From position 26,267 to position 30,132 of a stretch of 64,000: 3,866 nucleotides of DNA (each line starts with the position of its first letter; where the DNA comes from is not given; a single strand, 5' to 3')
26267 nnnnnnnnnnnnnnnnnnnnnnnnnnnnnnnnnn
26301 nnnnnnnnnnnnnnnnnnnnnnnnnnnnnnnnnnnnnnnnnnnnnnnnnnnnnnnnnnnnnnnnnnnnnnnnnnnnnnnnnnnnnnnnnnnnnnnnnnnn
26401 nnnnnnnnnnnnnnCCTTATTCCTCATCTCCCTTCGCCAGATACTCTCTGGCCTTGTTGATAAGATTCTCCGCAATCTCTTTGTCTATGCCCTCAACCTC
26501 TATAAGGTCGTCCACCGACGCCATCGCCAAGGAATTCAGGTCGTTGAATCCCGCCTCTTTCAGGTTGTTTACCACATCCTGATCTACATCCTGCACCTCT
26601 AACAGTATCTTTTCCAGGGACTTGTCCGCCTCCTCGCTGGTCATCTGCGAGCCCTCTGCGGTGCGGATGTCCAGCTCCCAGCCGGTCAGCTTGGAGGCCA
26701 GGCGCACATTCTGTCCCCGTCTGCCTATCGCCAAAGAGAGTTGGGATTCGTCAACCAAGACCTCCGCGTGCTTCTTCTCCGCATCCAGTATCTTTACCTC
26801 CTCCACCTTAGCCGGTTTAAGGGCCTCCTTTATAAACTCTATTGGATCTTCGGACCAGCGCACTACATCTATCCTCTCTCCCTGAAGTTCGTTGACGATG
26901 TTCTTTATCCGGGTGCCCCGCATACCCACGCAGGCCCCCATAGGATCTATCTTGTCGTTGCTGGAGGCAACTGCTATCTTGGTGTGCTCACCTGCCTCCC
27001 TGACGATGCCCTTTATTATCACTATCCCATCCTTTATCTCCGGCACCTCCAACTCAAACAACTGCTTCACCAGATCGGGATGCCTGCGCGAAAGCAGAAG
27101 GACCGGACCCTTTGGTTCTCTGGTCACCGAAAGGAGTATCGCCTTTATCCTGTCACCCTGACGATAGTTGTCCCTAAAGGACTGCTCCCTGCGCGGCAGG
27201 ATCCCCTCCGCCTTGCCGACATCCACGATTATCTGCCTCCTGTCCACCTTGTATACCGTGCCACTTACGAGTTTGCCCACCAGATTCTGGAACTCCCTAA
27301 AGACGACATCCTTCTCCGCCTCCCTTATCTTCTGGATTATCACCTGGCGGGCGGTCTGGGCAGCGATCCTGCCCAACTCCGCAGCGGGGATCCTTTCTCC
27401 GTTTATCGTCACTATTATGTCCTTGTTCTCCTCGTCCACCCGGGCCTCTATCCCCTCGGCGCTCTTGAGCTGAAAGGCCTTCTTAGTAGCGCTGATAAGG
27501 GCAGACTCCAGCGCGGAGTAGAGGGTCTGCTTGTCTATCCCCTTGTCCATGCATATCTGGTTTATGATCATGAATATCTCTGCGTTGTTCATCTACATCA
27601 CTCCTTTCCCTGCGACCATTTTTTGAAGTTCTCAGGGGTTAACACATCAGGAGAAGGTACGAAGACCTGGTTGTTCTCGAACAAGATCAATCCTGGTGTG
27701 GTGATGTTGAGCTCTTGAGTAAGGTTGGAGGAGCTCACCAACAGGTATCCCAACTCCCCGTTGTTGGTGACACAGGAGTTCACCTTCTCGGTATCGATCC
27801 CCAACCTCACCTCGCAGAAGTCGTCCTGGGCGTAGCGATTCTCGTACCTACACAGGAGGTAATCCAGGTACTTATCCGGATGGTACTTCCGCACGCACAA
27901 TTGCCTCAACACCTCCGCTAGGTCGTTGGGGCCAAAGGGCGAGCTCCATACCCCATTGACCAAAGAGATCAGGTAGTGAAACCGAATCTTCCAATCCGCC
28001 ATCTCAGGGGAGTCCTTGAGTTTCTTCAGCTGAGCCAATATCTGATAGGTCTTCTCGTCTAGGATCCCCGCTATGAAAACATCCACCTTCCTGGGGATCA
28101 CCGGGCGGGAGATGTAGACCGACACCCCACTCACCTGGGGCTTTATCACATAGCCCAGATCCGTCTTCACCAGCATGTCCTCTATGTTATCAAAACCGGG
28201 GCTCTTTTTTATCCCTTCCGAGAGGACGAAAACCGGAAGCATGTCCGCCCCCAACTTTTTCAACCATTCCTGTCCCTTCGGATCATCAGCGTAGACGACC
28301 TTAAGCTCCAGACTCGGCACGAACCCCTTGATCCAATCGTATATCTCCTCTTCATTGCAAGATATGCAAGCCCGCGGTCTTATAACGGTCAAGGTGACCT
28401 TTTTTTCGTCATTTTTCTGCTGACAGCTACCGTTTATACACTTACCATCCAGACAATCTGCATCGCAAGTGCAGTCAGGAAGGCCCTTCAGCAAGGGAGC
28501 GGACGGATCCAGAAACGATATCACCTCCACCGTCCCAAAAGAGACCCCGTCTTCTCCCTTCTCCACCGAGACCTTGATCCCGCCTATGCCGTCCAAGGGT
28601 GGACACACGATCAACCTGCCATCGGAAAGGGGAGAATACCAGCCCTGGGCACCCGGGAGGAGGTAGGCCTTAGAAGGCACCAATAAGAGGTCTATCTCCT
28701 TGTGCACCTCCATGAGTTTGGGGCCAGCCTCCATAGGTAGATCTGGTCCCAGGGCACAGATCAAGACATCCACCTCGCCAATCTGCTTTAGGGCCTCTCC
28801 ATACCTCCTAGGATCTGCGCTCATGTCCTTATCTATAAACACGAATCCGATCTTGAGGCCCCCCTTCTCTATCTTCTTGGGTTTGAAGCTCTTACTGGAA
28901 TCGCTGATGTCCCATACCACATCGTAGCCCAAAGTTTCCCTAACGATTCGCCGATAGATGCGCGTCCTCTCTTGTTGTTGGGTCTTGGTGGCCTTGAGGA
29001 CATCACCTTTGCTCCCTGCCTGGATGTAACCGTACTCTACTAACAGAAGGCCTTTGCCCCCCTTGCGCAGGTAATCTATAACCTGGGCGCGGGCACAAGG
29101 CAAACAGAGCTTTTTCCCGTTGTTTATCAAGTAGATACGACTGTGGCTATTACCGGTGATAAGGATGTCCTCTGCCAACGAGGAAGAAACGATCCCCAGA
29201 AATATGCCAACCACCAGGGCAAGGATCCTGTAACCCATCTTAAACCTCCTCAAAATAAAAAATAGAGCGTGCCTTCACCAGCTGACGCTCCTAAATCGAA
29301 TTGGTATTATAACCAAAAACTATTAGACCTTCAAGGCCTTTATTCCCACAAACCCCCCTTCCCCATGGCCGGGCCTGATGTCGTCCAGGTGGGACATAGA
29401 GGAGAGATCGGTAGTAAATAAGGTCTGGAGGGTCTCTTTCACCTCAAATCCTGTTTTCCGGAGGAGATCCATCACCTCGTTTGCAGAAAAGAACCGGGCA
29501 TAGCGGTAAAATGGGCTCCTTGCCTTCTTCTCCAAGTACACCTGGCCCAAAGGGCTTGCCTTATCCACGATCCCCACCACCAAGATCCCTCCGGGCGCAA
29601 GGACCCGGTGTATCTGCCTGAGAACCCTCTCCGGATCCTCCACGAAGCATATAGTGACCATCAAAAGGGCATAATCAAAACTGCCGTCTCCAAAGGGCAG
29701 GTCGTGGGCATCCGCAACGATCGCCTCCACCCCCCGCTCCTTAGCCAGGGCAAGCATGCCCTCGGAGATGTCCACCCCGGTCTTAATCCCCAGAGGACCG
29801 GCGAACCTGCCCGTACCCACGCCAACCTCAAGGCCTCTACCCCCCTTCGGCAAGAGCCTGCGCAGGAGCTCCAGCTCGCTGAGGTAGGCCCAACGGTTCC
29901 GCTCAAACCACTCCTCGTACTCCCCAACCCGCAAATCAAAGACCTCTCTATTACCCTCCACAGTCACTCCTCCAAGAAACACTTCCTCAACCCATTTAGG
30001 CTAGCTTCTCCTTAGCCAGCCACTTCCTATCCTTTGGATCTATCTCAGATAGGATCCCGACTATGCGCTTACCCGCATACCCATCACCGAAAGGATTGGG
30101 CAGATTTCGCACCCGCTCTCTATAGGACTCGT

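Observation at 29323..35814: Lower-GC flagellin-glycosylation island split by tRNA-Phe (Maf + GT4 + CgeB-like ORF + NeuC/LegG-like epimerase + methyltransferase)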

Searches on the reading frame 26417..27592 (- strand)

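Call 11: search_protein_families(library=pfam, proteins=[window:26417-27592:-], max_evalue=0.001)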
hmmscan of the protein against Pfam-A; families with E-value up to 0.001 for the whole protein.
window:26417-27592:- (391 aa): 6 families
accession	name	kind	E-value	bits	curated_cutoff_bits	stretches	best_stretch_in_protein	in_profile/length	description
PF13184.12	KH_5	-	1.5e-29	102.3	27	1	200-268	1-69/69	NusA-like KH domain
PF08529.16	NusA_N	-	4.9e-16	59.5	23.8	2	5-61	1-55/119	NusA N-terminal domain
PF14520.12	HHH_5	-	3.7e-08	34.2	27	1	329-383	3-57/57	Helix-hairpin-helix domain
PF00575.29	S1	-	2e-06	28.5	22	1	105-165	4-71/74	S1 RNA binding domain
PF23095.1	KH_NusA_C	-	6.3e-06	26.6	34.2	1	281-326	6-55/59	Transcription termination/antitermination protein NusA, KH domain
PF07650.23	KH_2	-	0.00057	20.1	22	1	252-304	4-55/78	KH domain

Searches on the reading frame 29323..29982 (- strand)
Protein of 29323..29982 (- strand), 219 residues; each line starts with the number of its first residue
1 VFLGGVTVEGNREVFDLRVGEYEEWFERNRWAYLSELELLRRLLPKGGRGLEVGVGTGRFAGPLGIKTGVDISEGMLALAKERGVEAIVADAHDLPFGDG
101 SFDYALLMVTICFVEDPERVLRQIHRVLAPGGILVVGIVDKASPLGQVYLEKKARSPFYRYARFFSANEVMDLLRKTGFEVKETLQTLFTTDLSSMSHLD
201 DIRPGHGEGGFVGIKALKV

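Call 6: search_protein_families(library=pfam, proteins=[window:29323-29982:-], max_evalue=0.01)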
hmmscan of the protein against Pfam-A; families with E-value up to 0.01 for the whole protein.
window:29323-29982:- (219 aa): 8 families
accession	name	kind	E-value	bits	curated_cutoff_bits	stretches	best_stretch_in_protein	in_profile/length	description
PF08241.18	Methyltransf_11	-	6.3e-24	84.9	21.2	1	51-136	1-95/95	Methyltransferase domain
PF13489.12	Methyltransf_23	-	6.3e-18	65.5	27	1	38-182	11-162/164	Methyltransferase domain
PF13649.12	Methyltransf_25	-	1.6e-17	64.4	27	1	51-132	2-97/97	Methyltransferase domain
PF13847.12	Methyltransf_31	-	1.8e-13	50.9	27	1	47-147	4-121/145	Methyltransferase domain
PF08242.18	Methyltransf_12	-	5.2e-12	46.8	30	1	51-134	1-98/98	Methyltransferase domain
PF01209.24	Ubie_methyltran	-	5.5e-10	39.4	20.1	1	64-136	72-151/233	ubiE/COQ5 methyltransferase family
PF07021.18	MetW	-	3.7e-06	27.1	21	1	37-127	4-101/193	Methionine biosynthesis protein MetW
PF05148.21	Methyltransf_8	-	0.00089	19.6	27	1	86-149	107-169/219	Hypothetical methyltransferase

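Call 7: search_protein_families(library=ncbifam, proteins=[window:29323-29982:-], max_evalue=0.01)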
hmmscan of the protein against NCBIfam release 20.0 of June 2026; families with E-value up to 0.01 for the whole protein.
window:29323-29982:- (219 aa): 29 families (the best 25 are shown)
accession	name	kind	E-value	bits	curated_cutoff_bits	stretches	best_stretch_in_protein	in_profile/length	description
NF045667.1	MTase_DVU1556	equivalog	2.9e-15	56.3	155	1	45-182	21-163/213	DVU_1556 family methyltransferase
NF001241.0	PRK00216.1-2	equivalog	6.5e-13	48.9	327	1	68-153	77-166/231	demethylmenaquinone methyltransferase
TIGR01934.1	MenG_MenH_UbiE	subfamily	1.2e-12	47.6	158.35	1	50-136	43-141/223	ubiquinone/menaquinone biosynthesis methyltransferase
NF001244.0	PRK00216.1-5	equivalog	9.7e-11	41.4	216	1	66-136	75-153/236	bifunctional demethylmenaquinone methyltransferase/2-methoxy-6-polyprenyl-1,4-benzoquinol methylase UbiE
TIGR02072.1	BioC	equivalog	5.2e-10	39.5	184.95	1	49-191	37-183/244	malonyl-ACP O-methyltransferase BioC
NF001243.0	PRK00216.1-4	equivalog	1.1e-09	38.1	235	1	60-136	68-151/237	demethylmenaquinone methyltransferase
TIGR02752.1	MenG_heptapren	equivalog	3.5e-09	36.5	419.85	1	59-144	65-155/231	demethylmenaquinone methyltransferase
NF041537.1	ArsM_AhpD_UU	exception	7.8e-09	34.8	510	1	57-185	94-228/345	arsenite methyltransferase/AhpD domain selenoprotein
NF001240.0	PRK00216.1-1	equivalog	1.6e-08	33.9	378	1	58-149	82-183/251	bifunctional demethylmenaquinone methyltransferase/2-methoxy-6-polyprenyl-1,4-benzoquinol methylase UbiE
NF043040.1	corrin_prot_MT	hypoth_equivalog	2e-08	33.9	180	1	42-144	37-153/216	corrinoid protein-associated methyltransferase CpaM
NF045882.1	PLipidMtase_Leg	equivalog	2.1e-08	34.2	390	1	51-154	47-161/207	phospholipid N-methyltransferase PmtA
TIGR02081.1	metW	equivalog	4e-08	33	189.5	1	37-127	4-101/194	methionine biosynthesis protein MetW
NF007610.0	PRK10258.1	equivalog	4.4e-08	32.8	342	1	68-206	68-208/251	malonyl-ACP O-methyltransferase BioC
NF047649.1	MTase_UXPK_star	exception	7e-08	31.8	460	1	58-138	96-183/283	methyltransferase/UXPK-star double selenoprotein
NF040539.1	AST_met_ArsM_2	exception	2.3e-07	31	240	1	69-137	86-164/262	putative arsinothricin biosynthesis methyltransferase ArsM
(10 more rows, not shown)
